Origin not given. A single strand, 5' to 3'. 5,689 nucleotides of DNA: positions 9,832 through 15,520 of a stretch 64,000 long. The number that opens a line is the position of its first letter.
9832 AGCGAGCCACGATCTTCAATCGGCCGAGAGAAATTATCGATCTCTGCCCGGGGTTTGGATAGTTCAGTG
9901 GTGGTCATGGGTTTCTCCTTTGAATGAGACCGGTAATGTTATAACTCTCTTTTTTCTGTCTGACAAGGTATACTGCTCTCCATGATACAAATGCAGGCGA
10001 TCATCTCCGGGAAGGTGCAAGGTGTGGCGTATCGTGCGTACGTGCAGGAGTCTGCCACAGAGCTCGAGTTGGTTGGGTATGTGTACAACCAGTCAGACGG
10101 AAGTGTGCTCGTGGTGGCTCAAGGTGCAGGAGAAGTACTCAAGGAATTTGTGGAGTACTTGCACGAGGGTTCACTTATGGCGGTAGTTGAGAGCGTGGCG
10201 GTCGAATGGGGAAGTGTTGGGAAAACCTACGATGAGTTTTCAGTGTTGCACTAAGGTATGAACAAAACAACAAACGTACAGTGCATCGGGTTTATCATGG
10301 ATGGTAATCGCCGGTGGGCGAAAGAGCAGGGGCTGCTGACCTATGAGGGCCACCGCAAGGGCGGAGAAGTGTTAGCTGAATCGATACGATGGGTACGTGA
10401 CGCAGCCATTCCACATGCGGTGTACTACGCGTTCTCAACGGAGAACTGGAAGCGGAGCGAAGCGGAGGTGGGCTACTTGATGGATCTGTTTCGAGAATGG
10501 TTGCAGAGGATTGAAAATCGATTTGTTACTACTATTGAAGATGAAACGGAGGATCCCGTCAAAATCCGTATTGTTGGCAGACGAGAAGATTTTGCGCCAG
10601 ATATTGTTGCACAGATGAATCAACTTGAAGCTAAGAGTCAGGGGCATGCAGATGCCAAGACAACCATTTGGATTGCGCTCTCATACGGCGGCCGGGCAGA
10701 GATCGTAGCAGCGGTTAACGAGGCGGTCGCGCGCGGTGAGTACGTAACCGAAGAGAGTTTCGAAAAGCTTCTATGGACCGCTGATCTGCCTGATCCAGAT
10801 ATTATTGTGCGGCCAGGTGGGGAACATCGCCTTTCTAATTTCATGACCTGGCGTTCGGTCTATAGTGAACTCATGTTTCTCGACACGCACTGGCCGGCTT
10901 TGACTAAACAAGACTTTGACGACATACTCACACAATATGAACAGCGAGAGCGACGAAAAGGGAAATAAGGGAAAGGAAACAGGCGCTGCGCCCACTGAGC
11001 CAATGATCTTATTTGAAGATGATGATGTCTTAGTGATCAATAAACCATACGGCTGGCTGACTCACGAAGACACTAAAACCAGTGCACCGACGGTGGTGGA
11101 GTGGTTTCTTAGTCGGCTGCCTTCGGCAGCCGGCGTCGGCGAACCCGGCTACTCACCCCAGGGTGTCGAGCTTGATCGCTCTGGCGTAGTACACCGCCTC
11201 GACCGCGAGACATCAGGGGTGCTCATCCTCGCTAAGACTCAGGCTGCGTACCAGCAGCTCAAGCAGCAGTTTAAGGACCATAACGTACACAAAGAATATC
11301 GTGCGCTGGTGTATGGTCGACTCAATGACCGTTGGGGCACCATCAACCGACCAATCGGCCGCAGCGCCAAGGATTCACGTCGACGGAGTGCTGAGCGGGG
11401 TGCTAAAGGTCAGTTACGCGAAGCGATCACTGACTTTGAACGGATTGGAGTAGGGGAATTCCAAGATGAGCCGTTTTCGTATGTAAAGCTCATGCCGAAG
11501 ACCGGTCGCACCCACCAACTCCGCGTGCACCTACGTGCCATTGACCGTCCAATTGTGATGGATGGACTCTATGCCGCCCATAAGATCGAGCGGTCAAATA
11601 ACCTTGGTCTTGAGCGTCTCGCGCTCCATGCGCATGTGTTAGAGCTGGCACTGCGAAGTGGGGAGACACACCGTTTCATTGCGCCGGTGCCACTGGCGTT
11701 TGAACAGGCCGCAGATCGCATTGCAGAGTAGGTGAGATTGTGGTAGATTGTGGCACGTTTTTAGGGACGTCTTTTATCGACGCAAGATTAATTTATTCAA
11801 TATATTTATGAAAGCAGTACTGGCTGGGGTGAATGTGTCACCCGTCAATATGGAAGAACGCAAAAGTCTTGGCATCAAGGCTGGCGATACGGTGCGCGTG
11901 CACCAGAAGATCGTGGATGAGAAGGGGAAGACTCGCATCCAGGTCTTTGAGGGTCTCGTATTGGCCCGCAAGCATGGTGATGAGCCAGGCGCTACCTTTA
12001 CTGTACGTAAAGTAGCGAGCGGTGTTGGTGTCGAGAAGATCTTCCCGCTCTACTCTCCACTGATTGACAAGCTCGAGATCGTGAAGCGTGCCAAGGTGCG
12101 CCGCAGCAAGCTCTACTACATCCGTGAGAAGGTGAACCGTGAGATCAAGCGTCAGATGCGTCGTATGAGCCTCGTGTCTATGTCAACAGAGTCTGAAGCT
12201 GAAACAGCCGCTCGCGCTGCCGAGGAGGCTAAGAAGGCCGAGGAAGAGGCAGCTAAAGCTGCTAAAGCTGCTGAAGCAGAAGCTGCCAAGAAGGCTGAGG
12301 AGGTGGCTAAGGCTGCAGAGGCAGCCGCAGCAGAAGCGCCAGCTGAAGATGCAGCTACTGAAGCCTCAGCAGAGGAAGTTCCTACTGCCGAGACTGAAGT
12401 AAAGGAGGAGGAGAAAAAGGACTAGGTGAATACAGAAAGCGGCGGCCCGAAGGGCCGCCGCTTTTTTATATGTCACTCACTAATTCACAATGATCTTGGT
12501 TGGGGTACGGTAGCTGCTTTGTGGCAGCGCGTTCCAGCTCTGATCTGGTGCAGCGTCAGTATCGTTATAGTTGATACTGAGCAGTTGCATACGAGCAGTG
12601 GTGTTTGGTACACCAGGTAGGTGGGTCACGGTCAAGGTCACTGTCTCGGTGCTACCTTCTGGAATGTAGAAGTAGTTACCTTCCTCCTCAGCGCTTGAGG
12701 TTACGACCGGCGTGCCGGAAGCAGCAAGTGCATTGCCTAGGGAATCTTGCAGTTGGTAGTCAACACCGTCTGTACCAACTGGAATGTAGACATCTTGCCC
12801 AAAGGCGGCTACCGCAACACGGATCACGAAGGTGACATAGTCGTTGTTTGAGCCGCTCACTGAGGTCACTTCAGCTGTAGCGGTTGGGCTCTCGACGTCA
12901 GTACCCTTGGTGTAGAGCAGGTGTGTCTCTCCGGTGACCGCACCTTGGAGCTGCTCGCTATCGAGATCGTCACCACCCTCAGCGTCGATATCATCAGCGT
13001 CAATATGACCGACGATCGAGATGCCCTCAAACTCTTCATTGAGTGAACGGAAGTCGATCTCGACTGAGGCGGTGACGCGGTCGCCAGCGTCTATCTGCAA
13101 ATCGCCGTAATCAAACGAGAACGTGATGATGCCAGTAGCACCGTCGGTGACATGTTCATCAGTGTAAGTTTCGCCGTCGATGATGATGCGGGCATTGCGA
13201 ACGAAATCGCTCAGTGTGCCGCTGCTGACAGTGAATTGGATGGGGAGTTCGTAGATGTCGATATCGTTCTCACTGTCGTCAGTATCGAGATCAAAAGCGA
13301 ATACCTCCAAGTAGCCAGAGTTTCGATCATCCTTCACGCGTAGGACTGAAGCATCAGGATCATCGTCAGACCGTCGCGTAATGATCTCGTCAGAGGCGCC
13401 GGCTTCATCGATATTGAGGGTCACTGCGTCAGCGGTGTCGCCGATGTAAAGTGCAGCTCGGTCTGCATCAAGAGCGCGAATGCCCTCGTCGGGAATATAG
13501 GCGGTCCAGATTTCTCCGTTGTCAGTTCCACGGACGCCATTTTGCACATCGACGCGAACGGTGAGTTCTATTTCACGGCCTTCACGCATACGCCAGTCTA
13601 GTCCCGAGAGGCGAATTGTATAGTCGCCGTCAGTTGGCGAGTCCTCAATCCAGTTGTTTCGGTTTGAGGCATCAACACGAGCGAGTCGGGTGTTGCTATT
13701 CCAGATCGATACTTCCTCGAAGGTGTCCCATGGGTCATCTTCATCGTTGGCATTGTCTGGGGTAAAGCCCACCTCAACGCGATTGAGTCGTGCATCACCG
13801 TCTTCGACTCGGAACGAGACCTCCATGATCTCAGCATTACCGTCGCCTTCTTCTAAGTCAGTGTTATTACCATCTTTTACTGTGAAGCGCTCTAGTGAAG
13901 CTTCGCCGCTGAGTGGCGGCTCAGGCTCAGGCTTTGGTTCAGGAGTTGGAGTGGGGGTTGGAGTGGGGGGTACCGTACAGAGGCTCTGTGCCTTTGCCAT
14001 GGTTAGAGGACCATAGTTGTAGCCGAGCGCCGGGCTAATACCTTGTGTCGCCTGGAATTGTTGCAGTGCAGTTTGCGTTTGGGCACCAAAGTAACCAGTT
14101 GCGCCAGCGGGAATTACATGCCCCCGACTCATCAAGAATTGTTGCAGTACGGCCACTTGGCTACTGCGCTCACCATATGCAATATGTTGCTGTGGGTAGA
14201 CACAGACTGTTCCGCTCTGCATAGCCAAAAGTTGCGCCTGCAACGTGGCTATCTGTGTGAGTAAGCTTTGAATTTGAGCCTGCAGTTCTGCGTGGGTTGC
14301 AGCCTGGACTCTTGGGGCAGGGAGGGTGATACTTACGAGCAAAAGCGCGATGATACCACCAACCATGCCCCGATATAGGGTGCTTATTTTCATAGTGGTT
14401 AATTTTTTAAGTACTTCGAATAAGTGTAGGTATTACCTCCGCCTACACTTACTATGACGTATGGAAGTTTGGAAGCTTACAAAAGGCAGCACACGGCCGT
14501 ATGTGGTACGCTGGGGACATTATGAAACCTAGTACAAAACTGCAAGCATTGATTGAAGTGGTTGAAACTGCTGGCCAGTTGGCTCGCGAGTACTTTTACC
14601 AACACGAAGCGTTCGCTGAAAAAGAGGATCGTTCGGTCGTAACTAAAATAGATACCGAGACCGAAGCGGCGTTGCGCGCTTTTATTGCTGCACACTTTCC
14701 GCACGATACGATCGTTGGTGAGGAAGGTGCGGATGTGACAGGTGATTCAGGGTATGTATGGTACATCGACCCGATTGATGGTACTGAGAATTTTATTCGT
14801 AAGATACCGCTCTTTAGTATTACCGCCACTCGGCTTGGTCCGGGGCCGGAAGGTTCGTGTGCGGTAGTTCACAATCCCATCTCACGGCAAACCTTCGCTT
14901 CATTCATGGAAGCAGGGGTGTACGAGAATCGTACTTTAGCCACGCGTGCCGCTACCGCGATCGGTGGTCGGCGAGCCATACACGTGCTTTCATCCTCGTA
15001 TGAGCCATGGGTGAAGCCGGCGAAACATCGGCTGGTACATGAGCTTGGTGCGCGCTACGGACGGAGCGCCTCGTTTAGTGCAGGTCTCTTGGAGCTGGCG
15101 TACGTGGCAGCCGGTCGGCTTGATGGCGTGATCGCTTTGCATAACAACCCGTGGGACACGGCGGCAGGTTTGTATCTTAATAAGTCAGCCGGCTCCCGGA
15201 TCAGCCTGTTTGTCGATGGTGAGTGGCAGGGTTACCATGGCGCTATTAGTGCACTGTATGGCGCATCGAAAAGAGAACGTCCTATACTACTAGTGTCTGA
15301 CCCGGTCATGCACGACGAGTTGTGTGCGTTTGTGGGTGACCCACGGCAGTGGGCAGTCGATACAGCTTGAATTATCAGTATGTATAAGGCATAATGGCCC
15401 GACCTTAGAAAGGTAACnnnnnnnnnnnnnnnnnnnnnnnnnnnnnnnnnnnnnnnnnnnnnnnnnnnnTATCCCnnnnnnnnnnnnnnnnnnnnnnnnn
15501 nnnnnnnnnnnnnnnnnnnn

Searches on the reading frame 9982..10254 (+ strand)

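Call 89: search_protein_families(library=pfam, proteins=[window:9982-10254:+], max_evalue=0.001)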
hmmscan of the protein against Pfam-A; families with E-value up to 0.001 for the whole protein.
window:9982-10254:+ (90 aa): 1 family
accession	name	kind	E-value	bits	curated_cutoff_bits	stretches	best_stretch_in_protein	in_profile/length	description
PF00708.24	Acylphosphatase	-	9.7e-22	77.5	22.5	1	5-87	2-84/85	Acylphosphatase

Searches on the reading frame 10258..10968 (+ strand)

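Call 10: search_protein_families(library=pfam, proteins=[window:10258-10968:+], max_evalue=0.001)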
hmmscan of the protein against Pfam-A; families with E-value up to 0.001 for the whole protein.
window:10258-10968:+ (236 aa): 1 family
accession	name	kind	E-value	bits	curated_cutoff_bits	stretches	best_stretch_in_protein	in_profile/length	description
PF01255.24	Prenyltransf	-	7.4e-67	225.5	27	1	13-235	1-219/219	Putative undecaprenyl diphosphate synthase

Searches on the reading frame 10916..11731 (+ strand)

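Call 10: search_protein_families(library=pfam, proteins=[window:10916-11731:+], max_evalue=0.001)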
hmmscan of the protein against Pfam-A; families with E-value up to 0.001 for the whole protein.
window:10916-11731:+ (271 aa): 1 family
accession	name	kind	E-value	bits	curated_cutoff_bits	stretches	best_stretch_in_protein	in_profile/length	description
PF00849.27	PseudoU_synth_2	-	1.1e-29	104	26.8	1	37-207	1-151/152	RNA pseudouridylate synthase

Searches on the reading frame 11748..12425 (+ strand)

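Call 10: search_protein_families(library=pfam, proteins=[window:11748-12425:+], max_evalue=0.001)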
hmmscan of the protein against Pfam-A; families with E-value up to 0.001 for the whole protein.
window:11748-12425:+ (225 aa): 1 family
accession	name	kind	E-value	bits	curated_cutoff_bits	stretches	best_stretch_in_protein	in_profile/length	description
PF01245.26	Ribosomal_L19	-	1.7e-32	112.1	22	1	40-134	15-107/111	Ribosomal protein L19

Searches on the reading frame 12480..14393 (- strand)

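Call 5: search_protein_families(library=pfam, proteins=[window:12480-14393:-], max_evalue=0.01)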
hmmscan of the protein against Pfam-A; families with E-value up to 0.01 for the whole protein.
window:12480-14393:- (637 aa): 1 family
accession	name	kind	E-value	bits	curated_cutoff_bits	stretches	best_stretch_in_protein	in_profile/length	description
PF01471.23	PG_binding_1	-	2.8e-07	31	23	1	77-120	2-44/57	Putative peptidoglycan binding domain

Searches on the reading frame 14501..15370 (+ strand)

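Call 5: search_protein_families(library=pfam, proteins=[window:14501-15370:+], max_evalue=0.01)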
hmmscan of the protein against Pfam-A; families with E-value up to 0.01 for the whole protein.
window:14501-15370:+ (289 aa): 1 family
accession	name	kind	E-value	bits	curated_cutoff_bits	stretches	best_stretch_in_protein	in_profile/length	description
PF00459.30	Inositol_P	-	1.5e-31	110.3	27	1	14-237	6-238/271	Inositol monophosphatase family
